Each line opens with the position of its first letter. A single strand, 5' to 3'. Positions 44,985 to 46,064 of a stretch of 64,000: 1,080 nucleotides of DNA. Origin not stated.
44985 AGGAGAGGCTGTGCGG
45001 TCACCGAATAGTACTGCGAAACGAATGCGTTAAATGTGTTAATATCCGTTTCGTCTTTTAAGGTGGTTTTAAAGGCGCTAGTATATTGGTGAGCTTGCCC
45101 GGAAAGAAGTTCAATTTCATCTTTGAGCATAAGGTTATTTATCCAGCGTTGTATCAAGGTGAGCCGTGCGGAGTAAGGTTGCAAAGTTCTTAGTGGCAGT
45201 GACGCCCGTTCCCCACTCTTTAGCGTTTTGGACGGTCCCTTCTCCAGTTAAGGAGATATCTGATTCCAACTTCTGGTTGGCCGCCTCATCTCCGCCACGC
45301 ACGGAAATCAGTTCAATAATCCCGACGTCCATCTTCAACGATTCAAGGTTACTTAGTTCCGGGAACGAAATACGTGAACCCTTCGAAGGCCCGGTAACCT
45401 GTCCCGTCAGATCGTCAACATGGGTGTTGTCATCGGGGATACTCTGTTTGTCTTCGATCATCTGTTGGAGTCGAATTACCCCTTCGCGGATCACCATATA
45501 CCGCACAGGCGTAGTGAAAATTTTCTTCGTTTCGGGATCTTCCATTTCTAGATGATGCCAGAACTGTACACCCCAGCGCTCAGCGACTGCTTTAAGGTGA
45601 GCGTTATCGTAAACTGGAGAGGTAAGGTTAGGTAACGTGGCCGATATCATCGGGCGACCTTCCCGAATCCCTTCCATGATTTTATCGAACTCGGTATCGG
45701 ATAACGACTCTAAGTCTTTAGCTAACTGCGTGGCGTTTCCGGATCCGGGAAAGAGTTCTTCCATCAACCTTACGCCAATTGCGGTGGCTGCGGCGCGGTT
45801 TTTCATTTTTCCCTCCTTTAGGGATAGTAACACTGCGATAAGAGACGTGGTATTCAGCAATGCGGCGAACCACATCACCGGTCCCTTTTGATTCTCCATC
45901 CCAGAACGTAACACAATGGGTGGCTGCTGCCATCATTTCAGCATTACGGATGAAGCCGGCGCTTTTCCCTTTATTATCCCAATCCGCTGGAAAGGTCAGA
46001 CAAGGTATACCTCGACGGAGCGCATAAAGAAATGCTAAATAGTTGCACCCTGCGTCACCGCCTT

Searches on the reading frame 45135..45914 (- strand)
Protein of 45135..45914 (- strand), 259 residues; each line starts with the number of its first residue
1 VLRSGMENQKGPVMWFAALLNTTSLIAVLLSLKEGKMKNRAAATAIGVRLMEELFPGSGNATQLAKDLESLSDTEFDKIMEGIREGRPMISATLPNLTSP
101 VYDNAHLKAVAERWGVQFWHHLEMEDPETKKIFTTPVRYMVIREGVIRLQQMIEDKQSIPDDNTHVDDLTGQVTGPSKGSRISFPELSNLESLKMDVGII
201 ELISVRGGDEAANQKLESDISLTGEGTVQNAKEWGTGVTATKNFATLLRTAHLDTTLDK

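Call 62: search_solved_structures(query=window:45135-45914:-, max_evalue=1)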
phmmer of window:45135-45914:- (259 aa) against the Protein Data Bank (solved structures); distinct sequences matched with E-value up to 1: 2.
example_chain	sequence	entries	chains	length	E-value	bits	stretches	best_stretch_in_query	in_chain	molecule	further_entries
1ta9_A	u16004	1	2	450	0.41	13.5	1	93-148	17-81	glycerol dehydrogenase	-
4pht_A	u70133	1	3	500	0.77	12.6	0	9-86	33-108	General secretory pathway protein E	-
